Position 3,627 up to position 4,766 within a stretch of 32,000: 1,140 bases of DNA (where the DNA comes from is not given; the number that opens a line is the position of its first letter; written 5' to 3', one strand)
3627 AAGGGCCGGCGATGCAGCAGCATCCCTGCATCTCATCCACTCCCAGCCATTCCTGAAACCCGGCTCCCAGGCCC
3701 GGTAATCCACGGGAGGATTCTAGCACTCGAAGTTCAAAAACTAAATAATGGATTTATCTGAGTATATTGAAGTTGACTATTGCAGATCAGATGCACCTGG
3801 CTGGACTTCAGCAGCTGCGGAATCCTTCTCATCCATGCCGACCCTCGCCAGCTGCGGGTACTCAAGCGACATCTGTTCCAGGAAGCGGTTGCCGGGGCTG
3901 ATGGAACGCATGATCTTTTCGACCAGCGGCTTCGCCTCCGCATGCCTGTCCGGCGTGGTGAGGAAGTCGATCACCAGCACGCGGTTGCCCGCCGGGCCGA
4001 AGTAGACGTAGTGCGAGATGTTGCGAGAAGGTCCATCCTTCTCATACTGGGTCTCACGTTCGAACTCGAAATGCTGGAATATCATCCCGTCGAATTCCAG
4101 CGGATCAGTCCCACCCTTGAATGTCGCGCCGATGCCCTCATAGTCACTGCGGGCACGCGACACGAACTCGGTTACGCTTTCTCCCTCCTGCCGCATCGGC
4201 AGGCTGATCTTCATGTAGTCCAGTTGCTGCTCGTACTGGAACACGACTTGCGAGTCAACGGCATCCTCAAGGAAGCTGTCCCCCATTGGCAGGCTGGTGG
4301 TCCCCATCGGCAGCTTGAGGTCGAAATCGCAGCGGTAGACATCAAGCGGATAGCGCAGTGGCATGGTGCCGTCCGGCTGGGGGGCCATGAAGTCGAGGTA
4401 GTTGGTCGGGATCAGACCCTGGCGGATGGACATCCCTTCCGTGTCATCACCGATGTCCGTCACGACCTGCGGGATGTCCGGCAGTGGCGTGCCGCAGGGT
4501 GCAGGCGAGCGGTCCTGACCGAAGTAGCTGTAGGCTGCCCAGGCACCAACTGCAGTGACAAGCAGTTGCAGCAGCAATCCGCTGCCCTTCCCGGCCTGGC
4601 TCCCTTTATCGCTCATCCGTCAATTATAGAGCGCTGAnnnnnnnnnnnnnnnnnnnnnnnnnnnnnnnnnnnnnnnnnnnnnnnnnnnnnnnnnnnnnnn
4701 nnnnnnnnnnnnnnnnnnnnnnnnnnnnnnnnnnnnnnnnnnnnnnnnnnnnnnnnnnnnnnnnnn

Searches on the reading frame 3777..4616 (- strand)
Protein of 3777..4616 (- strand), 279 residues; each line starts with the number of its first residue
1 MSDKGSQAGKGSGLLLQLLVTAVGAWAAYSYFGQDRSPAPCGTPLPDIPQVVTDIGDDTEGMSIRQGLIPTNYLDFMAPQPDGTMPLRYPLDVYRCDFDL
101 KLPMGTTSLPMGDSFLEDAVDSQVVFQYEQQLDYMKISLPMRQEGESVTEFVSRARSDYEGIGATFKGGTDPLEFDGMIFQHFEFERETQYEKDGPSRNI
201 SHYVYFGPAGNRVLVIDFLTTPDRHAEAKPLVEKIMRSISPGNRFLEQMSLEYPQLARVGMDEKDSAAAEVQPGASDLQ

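Call 8: search_protein_families(library=pfam, proteins=[window:3777-4616:-], max_evalue=0.001)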
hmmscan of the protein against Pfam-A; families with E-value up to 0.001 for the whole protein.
window:3777-4616:- (279 aa): 0 families

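Call 34: search_protein_families(library=padloc, proteins=[window:3777-4616:-], max_evalue=0.01)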
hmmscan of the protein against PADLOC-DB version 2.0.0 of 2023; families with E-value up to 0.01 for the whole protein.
window:3777-4616:- (279 aa): 0 families
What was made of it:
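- Tried and rejected: It returned only generic kinase similarity, and nothing for the 279-aa gene (call 34).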

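Call 74: find_homologous_proteins(query=window:3777-4616:-, max_evalue=0.001)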
Query window:3777-4616:- (279 aa): 10 proteins with E <= 0.001 among 1568 candidates.
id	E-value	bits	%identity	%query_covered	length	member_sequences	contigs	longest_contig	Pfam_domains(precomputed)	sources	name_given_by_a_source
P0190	6.5e-170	581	92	100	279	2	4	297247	-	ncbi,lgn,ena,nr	ncbi:hypothetical protein KDL29_03550 [bacterium]|nr:hypothetical protein [bacterium]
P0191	1.4e-114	400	65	98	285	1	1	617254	-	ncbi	ncbi:MAG: hypothetical protein R3F46_12980 [bacterium]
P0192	1.6e-112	393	69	91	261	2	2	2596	-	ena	-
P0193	2.8e-105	369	65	91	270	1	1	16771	-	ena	-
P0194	2.8e-105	369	62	90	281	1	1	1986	-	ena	-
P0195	2.0e-103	363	64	87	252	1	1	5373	-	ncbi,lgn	-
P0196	3.1e-102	359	65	88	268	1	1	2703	-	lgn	-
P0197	1.0e-101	358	66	86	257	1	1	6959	-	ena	-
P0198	6.5e-93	329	59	91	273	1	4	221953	-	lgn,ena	-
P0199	3.8e-92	326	57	91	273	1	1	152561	-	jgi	jgi:hypothetical protein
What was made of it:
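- Tried and rejected: They occur only in the same lineage and are unannotated (call 74).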
